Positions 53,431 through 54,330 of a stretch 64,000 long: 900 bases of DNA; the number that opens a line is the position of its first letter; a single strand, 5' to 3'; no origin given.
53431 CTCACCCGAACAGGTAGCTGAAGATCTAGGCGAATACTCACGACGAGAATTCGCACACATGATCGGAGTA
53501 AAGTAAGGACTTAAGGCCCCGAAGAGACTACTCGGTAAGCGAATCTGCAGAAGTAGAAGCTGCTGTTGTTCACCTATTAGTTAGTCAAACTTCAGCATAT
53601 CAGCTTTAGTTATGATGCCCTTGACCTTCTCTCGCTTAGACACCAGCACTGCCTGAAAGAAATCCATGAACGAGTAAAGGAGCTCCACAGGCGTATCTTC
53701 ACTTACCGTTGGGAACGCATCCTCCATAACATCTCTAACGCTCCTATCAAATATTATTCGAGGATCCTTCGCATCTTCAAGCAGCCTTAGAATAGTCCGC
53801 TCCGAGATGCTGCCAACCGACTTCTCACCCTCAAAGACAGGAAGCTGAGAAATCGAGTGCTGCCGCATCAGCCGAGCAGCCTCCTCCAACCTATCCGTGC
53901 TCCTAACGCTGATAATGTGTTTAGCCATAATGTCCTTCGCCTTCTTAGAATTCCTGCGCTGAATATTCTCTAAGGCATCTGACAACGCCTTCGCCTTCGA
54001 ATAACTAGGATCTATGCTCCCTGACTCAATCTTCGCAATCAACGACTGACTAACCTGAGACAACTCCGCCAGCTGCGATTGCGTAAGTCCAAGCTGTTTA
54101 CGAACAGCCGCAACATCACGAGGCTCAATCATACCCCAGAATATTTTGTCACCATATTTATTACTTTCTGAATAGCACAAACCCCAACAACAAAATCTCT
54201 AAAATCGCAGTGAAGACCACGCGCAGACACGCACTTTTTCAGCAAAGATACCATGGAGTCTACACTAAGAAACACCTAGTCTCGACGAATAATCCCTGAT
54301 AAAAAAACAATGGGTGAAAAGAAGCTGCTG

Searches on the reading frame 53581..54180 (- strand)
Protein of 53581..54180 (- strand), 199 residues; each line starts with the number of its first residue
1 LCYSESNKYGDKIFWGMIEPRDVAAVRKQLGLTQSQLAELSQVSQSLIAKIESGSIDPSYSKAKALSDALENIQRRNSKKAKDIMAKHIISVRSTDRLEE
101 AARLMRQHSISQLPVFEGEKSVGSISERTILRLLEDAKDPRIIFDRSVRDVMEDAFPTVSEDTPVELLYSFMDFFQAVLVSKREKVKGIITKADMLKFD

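Call 9: search_protein_families(library=pfam, proteins=[window:53581-54180:-], max_evalue=0.01)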
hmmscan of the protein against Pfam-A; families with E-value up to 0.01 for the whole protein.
window:53581-54180:- (199 aa): 7 families
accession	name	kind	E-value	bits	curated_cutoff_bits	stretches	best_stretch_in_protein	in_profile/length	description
PF00571.33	CBS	-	1.8e-20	73.4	24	2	81-135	1-56/57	CBS domain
PF01381.28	HTH_3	-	4.8e-13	49.4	23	1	24-70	2-48/55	Helix-turn-helix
PF12844.13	HTH_19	-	1.4e-09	38.1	30.2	1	25-70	6-51/64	Helix-turn-helix domain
PF13560.12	HTH_31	-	6.5e-09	36.4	27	1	24-70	7-54/64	Helix-turn-helix domain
PF15731.11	MqsA_antitoxin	-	0.0025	18.4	30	1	12-65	63-116/131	Antitoxin component of bacterial toxin-antitoxin system, MqsA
PF13413.12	HTH_25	-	0.0047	17.2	24.6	0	25-57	4-36/62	Helix-turn-helix domain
PF18369.6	PKS_DE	-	0.0093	16.9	26.7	0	11-39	1-29/44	Polyketide synthase dimerisation element domain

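Call 13: find_encoding_contigs(protein=window:53581-54180:-, flank=10000, max_places=6)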
Protein window:53581-54180:- (199 aa): no gene with exactly this product is on record in the collection.

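Call 16: find_encoding_contigs(protein=window:53584-54132:-, flank=10000, max_places=6)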
Protein seq(183 aa) (183 aa): 3 contigs read that carry it; 2 places shown.
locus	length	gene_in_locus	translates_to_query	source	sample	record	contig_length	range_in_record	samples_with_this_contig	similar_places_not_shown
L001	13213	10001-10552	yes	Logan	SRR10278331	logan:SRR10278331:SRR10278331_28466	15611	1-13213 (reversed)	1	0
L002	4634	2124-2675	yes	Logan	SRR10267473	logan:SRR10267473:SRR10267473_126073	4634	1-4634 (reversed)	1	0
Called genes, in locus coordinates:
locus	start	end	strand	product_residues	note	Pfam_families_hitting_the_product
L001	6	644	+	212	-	PF12804:NTP_transf_3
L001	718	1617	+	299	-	PF00850:Hist_deacetyl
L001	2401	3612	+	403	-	PF00162:PGK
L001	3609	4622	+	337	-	PF01113:DapB_N (weak), PF03447:NAD_binding_3 (faint), PF02800:Gp_dh_C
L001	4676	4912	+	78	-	-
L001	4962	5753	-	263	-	PF23023:Anti-Pycsar_Apyc1, PF00753:Lactamase_B, PF12706:Lactamase_B_2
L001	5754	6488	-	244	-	PF03796:DnaB_C (weak), PF06745:ATPase, PF23442:DUF7125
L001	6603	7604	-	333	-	PF18551:TackOD1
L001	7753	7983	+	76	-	-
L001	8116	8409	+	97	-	-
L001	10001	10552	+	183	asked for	PF12844:HTH_19, PF13560:HTH_31, PF01381:HTH_3, PF00571:CBS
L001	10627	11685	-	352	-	PF01087:GalP_UDP_transf (faint), PF16268:DUF4921 (weak)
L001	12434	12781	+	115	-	-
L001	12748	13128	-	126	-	-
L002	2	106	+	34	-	?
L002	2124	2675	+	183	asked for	PF12844:HTH_19, PF13560:HTH_31, PF01381:HTH_3, PF00571:CBS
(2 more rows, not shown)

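Call 17: find_related_loci(query=window:53584-54132:-, collection=genome_contigs, flank=6000)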
Query seq(183 aa) (183 aa) in genome_contigs; peptide patterns used: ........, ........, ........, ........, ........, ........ (x = any residue, [..] = any of these).
148 stretches matched a pattern; 14 encode a relative of the query (tblastn E <= 1e-3); 14 distinct loci.
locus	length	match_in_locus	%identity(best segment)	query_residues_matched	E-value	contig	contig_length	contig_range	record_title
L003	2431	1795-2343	98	1-183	2e-123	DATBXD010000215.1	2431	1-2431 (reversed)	MAG TPA_asm: Nitrososphaerales archaeon isolate SMAG_U7558 k141_1340181, whole genome shotgun sequence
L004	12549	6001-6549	74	1-183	1e-89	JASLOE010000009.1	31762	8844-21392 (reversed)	MAG: Nitrososphaerales archaeon isolate Arabian11_MAG_28 NODE_9_length_31762_cov_5.478612, whole genome shotgun sequence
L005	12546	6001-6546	47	1-181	2e-52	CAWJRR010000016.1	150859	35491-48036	MAG: Candidatus Bathyarchaeota archaeon isolate MFD03726.bin.2.72 genome assembly, contig: contig_53625, whole genome sh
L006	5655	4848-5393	47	1-181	3e-52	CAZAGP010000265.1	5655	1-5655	MAG TPA_asm: uncultured Candidatus Bathyarchaeia archaeon isolate SRP140028_co1_409 genome assembly, contig: k141_530371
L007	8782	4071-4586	50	11-182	2e-52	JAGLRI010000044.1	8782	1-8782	MAG: Candidatus Bathyarchaeota archaeon isolate RS_9_1 ROV157_9.bin.1.fa_44, whole genome shotgun sequence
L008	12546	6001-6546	46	1-181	3e-51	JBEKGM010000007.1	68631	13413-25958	MAG: Candidatus Bathyarchaeia archaeon isolate SPRUCE 253 SPRUCE_253_7, whole genome shotgun sequence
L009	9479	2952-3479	46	6-181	2e-49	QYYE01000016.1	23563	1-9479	Candidatus Bathyarchaeota archaeon strain BE326-BA-RLH BE326-BA-RLH_16, whole genome shotgun sequence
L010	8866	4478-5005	48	6-181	2e-46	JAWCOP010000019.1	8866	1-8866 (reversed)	MAG: Candidatus Bathyarchaeia archaeon isolate JZ-2_201808_bins_108 JZ-2_201808_bins_108_scaffold_19, whole genome shotg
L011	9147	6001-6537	41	6-182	1e-38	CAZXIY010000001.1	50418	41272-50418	MAG TPA_asm: uncultured Methanomassiliicoccales archaeon isolate binchicken_co154_733 genome assembly, contig: NODE_754_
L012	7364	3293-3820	40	4-180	4e-37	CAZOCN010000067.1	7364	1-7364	MAG TPA_asm: uncultured Candidatus Bathyarchaeia archaeon isolate binchicken_co6_448 genome assembly, contig: NODE_13105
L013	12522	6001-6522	49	7-180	6e-48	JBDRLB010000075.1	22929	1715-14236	MAG: Candidatus Micrarchaeota archaeon isolate MEGAHIT-group-1.75 k141_13167948, whole genome shotgun sequence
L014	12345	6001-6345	31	64-181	3e-11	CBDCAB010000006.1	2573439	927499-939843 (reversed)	MAG: Saprospiraceae bacterium isolate 89c166f5-a3d6-4986-a884-53281dbad9de genome assembly, contig: contig_6, whole geno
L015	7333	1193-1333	40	69-115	1e-7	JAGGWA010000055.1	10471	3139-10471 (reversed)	MAG: Thermoplasmata archaeon isolate AUK114 PB_MBMC_068_c_000000000075, whole genome shotgun sequence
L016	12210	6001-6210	33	40-126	1e-7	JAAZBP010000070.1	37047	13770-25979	MAG: Crenarchaeota archaeon isolate AS06rmzACSIP_615 141494_AS06, whole genome shotgun sequence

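Call 32: find_homologous_proteins(query=window:53584-54132:-, max_evalue=1e-40)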
Query seq(183 aa) (183 aa): 187 proteins with E <= 1e-40 among 1005 candidates; the best 120 are listed.
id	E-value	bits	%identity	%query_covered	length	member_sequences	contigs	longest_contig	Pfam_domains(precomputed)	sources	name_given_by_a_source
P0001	2.1e-103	361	98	100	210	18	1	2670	PF12844.14,PF01381.29,PF13560.13,PF00571.34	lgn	-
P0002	1.2e-97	343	91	100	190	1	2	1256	PF12844.14,PF01381.29,PF13560.13,PF00571.34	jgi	jgi:predicted transcriptional regulator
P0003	1.4e-96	339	94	100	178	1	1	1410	PF12844.14,PF01381.29,PF13560.13,PF00571.34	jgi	jgi:predicted transcriptional regulator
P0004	2.7e-91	322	83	100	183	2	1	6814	PF12844.14,PF01381.29,PF13560.13,PF00571.34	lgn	-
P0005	2.8e-91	322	85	100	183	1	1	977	PF12844.14,PF01381.29,PF13560.13,PF00571.34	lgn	-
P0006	1.0e-89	317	83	100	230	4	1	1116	PF12844.14,PF01381.29,PF13560.13,PF00571.34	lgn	-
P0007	4.0e-85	302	79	100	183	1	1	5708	PF12844.14,PF01381.29,PF13560.13,PF00571.34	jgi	jgi:predicted transcriptional regulator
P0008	3.6e-84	299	78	100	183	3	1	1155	PF12844.14,PF01381.29,PF13560.13,PF00571.34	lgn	-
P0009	4.1e-83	295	76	100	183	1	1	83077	PF12844.14,PF01381.29,PF13560.13,PF00571.34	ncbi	-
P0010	3.8e-82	292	78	100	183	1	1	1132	PF12844.14,PF01381.29,PF13560.13,PF00571.34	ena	-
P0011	4.4e-82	292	78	100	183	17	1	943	PF12844.14,PF01381.29,PF00571.34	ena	-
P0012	4.6e-82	292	78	100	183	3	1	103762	PF12844.14,PF01381.29,PF00571.34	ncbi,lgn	-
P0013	9.0e-82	291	78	100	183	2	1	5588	PF12844.14,PF01381.29,PF00571.34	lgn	-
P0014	3.4e-80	286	76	100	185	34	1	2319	PF12844.14,PF01381.29,PF13560.13,PF00571.34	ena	-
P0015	5.5e-79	282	75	100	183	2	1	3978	PF12844.14,PF01381.29,PF13560.13,PF00571.34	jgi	jgi:predicted transcriptional regulator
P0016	1.6e-77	277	71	100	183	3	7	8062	PF12844.14,PF01381.29,PF13560.13,PF00571.34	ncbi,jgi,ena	ncbi:MAG TPA: CBS domain-containing protein [Nitrososphaerales archaeon]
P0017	7.7e-63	229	60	100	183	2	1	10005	PF12844.14,PF01381.29,PF15731.12,PF13560.13,PF00571.34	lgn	-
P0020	4.9e-58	214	56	99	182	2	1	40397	PF12844.14,PF01381.29,PF13560.13,PF00571.34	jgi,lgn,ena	-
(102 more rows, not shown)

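Call 33: find_encoding_contigs(protein=P0004, flank=5000, max_places=2)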
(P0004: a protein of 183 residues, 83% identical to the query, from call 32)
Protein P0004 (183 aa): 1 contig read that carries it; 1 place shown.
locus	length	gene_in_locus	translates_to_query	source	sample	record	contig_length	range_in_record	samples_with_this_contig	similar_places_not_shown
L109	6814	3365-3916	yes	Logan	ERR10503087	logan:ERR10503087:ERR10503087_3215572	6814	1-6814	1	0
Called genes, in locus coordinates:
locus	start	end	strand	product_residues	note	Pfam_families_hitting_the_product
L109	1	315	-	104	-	PF23442:DUF7125, PF03796:DnaB_C, PF06745:ATPase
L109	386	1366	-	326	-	PF18551:TackOD1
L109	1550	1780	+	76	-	-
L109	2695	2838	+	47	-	-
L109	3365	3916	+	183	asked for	PF12844:HTH_19, PF13560:HTH_31 (weak), PF01381:HTH_3, PF00571:CBS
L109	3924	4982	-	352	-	PF16285:DUF4931_N (faint), PF01087:GalP_UDP_transf, PF16268:DUF4921 (weak)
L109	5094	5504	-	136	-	PF24784:Temptin_C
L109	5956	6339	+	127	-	-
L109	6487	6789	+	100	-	-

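Call 34: find_encoding_contigs(protein=P0007, flank=5000, max_places=2)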
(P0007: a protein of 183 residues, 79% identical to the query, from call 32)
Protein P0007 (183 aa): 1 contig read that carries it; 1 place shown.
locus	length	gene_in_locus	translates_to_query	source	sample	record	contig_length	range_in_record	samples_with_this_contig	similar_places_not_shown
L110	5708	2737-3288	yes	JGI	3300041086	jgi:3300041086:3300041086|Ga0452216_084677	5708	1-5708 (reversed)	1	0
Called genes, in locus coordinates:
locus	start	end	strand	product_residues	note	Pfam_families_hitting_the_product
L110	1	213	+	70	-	?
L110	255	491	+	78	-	-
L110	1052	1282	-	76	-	-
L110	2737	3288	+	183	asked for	PF12844:HTH_19 (weak), PF13560:HTH_31 (faint), PF01381:HTH_3, PF00571:CBS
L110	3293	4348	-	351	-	PF01087:GalP_UDP_transf (faint), PF16268:DUF4921 (weak)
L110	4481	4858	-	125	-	PF24784:Temptin_C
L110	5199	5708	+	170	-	?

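Call 35: find_encoding_contigs(protein=P0009, flank=6000, max_places=2)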
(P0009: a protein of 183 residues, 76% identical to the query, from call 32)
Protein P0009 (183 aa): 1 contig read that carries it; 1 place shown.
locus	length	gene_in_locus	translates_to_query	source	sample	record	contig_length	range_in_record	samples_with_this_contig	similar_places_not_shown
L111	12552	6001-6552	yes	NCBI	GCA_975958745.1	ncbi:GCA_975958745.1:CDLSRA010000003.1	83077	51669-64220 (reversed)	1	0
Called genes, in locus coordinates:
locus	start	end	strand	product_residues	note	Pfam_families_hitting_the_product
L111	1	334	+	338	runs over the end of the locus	PF02800:Gp_dh_C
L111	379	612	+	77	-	-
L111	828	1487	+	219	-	PF26351:DUF8091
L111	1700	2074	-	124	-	PF01844:HNH (weak)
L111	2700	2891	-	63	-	-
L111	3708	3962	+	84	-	-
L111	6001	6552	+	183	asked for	PF12844:HTH_19, PF01381:HTH_3, PF13560:HTH_31 (faint), PF00571:CBS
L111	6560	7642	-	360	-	PF01087:GalP_UDP_transf, PF16268:DUF4921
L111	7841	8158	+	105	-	-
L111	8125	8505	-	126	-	-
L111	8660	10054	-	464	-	PF01406:tRNA-synt_1e, PF09334:tRNA-synt_1g (faint), PF09190:DALR_2, PF23493:CysS_C (weak)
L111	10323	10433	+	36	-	-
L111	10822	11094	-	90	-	PF02597:ThiS (weak)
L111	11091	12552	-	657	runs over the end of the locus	PF02730:AFOR_N, PF01314:AFOR_C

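Call 36: find_encoding_contigs(protein=P0012, flank=6000, max_places=2)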
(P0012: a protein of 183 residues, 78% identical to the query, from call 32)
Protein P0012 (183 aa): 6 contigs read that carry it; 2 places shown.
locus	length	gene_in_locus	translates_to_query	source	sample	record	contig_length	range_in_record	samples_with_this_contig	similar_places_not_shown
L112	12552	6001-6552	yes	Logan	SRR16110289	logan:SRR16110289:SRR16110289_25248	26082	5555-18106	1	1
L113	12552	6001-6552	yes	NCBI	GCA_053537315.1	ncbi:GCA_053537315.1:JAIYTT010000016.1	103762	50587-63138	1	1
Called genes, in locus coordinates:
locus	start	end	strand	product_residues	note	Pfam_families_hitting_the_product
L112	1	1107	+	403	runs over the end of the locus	PF00162:PGK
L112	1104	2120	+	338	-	PF01113:DapB_N (faint), PF02800:Gp_dh_C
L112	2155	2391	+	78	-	-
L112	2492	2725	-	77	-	-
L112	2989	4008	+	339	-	PF18551:TackOD1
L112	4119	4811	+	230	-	PF03796:DnaB_C (weak), PF06745:ATPase, PF23442:DUF7125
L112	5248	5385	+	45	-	-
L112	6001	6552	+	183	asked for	PF12844:HTH_19, PF01381:HTH_3, PF00571:CBS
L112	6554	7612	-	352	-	PF01087:GalP_UDP_transf (weak), PF16268:DUF4921 (weak)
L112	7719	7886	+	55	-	-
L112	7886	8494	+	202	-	PF04199:Cyclase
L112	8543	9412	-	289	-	PF02737:3HCDH_N (weak), PF03446:NAD_binding_2, PF03807:F420_oxidored (weak), PF02153:PDH_N, PF20463:PDH_C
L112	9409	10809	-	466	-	PF01817:CM_2, PF00155:Aminotran_1_2, PF04864:Alliinase_C (faint)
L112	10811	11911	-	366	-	PF01264:Chorismate_synt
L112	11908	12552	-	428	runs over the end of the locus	PF00275:EPSP_synthase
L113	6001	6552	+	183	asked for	PF12844:HTH_19, PF01381:HTH_3, PF00571:CBS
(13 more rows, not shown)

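Call 61: find_encoding_contigs(protein=P0016, flank=5000, max_places=2)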
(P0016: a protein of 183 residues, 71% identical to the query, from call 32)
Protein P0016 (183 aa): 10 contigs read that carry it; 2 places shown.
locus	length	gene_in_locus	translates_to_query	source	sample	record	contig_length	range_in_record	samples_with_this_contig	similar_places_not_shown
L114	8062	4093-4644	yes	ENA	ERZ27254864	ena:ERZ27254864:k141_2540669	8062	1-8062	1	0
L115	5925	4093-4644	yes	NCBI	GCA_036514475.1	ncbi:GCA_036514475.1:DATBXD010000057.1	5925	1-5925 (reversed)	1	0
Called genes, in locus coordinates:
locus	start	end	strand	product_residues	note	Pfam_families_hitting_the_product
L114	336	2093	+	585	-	PF00270:DEAD (faint), PF04851:ResIII (weak), PF06733:DEAD_2 (weak), PF13307:Helicase_C_2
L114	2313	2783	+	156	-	-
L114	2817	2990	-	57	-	-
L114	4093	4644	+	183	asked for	PF12844:HTH_19 (faint), PF01381:HTH_3, PF13560:HTH_31 (weak), PF00571:CBS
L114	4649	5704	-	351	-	PF01087:GalP_UDP_transf (weak)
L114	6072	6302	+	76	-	-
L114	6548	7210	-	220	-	-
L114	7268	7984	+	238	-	PF23023:Anti-Pycsar_Apyc1, PF00753:Lactamase_B, PF12706:Lactamase_B_2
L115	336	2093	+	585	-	PF00270:DEAD (faint), PF04851:ResIII (weak), PF06733:DEAD_2 (weak), PF13307:Helicase_C_2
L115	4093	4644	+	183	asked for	PF12844:HTH_19 (faint), PF01381:HTH_3, PF13560:HTH_31 (weak), PF00571:CBS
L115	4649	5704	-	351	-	PF01087:GalP_UDP_transf (weak)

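Call 62: find_encoding_contigs(protein=P0017, flank=5000, max_places=1)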
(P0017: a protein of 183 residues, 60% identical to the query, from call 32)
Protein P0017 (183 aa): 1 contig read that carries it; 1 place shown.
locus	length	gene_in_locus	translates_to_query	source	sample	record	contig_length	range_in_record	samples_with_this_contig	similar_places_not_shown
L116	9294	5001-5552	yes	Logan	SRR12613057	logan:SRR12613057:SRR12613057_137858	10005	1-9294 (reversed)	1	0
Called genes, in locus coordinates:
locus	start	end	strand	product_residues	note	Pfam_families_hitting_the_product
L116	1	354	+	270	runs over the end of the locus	PF00528:BPD_transp_1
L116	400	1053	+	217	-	PF01015:Ribosomal_S3Ae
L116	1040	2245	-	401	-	PF01926:MMR_HSR1, PF02421:FeoB_N (weak), PF08438:YGR210-like_G4, PF02824:TGS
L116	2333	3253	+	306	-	PF00389:2-Hacid_dh, PF02826:2-Hacid_dh_C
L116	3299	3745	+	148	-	PF00827:Ribosomal_L15e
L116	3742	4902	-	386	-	PF01142:TruD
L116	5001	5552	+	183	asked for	PF12844:HTH_19, PF15731:MqsA_antitoxin (faint), PF01381:HTH_3, PF13560:HTH_31, PF00571:CBS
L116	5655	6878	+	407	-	PF00291:PALP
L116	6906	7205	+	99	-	PF02597:ThiS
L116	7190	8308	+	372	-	PF00899:ThiF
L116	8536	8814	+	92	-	PF00736:EF1_GNE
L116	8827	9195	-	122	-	PF03551:PadR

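Call 63: find_encoding_contigs(protein=P0020, flank=5000, max_places=1)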
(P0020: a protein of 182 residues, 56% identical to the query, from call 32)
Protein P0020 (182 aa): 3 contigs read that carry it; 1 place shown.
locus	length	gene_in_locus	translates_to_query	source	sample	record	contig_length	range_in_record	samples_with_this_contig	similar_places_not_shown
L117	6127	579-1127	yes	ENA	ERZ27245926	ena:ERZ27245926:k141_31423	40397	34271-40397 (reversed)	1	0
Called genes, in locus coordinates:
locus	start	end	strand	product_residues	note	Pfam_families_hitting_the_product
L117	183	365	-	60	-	-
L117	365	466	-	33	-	-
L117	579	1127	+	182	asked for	PF12844:HTH_19 (weak), PF01381:HTH_3, PF13560:HTH_31 (weak), PF00571:CBS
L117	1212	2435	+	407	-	PF00291:PALP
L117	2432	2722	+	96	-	PF02597:ThiS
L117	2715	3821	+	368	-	PF00899:ThiF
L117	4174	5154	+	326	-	PF01634:HisG, PF08029:HisG_C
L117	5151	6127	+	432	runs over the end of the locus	PF00815:Histidinol_dh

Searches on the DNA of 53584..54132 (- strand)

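Call 49: search_rna_families(sources=[L003, L004, L048, L109, L110, L111, L112, L113], threshold=gathering)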
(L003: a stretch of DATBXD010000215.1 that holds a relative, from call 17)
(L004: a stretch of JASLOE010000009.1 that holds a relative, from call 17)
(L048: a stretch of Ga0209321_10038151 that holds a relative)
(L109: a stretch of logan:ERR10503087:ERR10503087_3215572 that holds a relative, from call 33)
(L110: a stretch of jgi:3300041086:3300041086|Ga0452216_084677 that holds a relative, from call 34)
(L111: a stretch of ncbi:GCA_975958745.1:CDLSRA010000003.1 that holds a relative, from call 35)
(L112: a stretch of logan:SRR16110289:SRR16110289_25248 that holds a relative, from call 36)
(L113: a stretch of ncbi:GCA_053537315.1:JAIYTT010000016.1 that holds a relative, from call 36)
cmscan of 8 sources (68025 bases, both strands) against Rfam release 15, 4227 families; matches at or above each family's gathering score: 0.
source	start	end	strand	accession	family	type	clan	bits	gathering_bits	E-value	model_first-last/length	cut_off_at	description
